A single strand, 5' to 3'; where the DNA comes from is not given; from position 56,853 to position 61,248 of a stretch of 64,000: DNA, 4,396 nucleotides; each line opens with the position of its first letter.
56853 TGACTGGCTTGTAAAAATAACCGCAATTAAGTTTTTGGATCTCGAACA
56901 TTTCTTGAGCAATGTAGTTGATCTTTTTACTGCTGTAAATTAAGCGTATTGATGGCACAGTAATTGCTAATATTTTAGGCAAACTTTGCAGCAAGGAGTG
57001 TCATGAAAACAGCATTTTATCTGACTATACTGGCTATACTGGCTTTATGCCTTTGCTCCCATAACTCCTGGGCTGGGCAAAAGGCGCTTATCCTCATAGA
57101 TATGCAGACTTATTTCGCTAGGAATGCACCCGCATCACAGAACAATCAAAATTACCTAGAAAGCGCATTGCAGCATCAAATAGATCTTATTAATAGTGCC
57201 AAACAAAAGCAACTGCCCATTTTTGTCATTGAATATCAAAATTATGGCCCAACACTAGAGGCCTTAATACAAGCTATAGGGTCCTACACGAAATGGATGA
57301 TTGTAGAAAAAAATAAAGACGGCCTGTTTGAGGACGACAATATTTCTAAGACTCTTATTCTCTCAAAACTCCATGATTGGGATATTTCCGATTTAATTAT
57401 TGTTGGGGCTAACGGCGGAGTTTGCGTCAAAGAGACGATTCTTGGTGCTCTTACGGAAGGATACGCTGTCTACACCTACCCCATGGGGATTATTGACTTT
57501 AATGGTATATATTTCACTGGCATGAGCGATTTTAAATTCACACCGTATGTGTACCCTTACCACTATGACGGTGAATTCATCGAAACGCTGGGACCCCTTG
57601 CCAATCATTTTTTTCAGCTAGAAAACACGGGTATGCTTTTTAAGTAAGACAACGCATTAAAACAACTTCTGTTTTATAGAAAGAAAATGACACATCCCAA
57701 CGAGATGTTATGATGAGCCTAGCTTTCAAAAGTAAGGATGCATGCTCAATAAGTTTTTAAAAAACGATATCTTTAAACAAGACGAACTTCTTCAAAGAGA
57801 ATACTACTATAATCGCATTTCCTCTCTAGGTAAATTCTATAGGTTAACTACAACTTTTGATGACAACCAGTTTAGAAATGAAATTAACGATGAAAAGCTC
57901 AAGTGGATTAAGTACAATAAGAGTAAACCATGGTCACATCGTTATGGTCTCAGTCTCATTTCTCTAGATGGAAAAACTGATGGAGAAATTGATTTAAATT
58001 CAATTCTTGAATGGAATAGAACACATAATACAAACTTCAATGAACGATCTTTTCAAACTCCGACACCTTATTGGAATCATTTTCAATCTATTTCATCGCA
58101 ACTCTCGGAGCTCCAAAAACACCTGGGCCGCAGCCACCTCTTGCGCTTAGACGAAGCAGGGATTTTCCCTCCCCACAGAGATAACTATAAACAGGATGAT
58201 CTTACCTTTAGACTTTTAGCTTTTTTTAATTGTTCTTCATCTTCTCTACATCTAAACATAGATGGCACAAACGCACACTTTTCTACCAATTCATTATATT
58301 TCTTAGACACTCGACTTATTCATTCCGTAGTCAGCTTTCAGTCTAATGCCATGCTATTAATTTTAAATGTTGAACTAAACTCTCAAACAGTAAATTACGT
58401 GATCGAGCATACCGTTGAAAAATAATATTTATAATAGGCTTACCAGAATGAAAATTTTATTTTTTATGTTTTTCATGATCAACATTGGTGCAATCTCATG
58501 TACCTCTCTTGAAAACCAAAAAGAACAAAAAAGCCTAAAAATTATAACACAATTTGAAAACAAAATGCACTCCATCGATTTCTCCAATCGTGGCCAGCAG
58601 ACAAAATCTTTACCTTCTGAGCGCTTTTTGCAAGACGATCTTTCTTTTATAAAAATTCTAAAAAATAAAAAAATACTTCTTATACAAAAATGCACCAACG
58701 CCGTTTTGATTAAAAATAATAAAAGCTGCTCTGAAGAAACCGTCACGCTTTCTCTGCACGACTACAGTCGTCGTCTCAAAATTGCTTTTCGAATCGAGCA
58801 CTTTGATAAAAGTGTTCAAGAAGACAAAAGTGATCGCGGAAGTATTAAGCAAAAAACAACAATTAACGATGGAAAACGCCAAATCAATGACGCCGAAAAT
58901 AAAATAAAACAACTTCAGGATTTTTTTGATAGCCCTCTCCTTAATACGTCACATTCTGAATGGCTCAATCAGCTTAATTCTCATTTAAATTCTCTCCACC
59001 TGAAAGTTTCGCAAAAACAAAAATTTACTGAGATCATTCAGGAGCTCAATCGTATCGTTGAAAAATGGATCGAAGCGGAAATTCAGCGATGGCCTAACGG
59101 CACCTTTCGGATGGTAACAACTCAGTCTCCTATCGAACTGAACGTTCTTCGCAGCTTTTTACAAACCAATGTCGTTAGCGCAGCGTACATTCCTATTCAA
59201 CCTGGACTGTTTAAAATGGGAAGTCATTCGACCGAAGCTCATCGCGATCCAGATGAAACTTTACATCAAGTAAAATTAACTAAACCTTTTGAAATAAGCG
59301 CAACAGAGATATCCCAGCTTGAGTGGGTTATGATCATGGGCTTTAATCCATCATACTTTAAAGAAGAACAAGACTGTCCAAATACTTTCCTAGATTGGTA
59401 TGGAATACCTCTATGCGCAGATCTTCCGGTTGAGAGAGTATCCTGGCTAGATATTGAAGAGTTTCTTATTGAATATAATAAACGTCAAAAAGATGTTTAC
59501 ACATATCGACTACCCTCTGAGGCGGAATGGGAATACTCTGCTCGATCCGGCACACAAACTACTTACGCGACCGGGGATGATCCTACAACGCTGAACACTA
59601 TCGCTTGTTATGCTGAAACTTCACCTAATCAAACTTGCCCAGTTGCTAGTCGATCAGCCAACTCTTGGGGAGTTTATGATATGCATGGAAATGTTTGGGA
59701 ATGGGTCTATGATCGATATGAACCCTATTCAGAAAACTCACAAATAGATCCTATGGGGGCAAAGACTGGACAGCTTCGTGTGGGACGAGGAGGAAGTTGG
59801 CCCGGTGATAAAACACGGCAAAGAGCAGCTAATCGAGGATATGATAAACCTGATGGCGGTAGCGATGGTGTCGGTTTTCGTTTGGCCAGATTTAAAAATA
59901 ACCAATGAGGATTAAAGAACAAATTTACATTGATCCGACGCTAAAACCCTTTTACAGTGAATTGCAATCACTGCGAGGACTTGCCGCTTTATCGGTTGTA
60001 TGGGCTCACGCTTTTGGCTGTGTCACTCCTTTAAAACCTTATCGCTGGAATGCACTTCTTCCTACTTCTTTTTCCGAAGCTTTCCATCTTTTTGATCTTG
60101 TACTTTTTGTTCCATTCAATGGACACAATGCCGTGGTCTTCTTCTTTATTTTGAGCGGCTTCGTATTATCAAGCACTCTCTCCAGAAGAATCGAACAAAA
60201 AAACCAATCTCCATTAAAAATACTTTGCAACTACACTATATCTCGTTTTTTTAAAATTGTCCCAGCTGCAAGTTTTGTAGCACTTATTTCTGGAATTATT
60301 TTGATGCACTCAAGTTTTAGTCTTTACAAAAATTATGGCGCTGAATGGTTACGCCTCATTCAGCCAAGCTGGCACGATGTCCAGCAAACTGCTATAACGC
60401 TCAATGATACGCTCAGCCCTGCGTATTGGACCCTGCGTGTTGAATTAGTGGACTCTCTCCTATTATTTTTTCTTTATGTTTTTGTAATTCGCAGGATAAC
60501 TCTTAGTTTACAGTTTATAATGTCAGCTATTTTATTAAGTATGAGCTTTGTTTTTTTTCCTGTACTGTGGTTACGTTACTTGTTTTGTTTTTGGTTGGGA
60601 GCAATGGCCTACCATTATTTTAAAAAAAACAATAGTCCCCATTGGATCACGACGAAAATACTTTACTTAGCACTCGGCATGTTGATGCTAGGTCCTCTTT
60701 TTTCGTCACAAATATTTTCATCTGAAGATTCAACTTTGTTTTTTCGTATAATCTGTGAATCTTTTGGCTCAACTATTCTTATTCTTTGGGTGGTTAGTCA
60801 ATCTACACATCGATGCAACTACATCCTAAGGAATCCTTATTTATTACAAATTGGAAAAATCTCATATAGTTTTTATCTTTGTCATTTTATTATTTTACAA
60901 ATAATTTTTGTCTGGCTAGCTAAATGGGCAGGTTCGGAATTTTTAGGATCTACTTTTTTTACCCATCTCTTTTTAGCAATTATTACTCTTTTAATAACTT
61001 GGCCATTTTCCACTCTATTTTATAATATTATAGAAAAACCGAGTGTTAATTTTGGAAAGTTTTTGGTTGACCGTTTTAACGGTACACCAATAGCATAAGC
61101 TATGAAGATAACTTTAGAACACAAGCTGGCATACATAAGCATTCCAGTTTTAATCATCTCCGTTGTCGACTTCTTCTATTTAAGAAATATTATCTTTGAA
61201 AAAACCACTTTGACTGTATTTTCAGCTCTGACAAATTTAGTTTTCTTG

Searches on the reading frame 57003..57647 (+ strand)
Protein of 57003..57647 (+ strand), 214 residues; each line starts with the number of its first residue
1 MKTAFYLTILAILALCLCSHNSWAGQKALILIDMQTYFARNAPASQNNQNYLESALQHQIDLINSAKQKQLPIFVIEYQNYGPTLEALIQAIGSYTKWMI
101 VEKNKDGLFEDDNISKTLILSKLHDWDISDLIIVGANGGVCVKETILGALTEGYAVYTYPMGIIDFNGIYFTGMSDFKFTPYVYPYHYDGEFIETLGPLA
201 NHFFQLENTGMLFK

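Call 63: search_protein_families(library=pfam, max_evalue=0.001, proteins=[window:57003-57647:+])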
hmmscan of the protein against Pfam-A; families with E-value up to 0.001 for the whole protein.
window:57003-57647:+ (214 aa): 1 family
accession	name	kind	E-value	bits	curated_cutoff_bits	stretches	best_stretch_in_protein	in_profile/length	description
PF00857.26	Isochorismatase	-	1.7e-12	48.2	27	1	28-158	2-143/175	Isochorismatase domain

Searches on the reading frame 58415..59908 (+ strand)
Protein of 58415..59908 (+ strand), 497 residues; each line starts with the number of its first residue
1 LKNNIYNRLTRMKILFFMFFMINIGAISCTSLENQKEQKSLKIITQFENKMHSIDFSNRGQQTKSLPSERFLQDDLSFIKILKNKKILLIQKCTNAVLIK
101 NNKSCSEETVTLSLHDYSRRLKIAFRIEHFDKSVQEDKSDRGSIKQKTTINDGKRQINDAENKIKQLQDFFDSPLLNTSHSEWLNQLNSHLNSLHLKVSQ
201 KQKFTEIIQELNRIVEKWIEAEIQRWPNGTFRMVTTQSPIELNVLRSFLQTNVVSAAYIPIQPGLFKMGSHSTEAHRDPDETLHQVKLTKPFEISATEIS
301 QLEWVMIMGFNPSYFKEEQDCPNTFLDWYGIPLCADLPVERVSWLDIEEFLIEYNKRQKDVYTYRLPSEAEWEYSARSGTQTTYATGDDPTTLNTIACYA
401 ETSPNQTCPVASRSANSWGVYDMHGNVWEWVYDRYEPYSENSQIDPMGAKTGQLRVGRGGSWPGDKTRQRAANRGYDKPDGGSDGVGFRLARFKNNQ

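Call 63: search_protein_families(library=pfam, max_evalue=0.001, proteins=[window:58415-59908:+])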
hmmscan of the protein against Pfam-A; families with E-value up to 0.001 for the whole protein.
window:58415-59908:+ (497 aa): 1 family
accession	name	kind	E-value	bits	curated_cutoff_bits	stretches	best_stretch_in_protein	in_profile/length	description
PF03781.23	FGE-sulfatase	-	1e-42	147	23.3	1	258-492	5-255/255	Sulfatase-modifying factor enzyme 1-like domain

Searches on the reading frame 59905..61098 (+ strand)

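Call 63: search_protein_families(library=pfam, max_evalue=0.001, proteins=[window:59905-61098:+])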
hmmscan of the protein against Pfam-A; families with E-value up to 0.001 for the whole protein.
window:59905-61098:+ (397 aa): 1 family
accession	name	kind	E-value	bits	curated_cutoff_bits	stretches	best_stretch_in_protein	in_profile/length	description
PF01757.29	Acyl_transf_3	-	3.5e-21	76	31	1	19-368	3-324/326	Acyltransferase domain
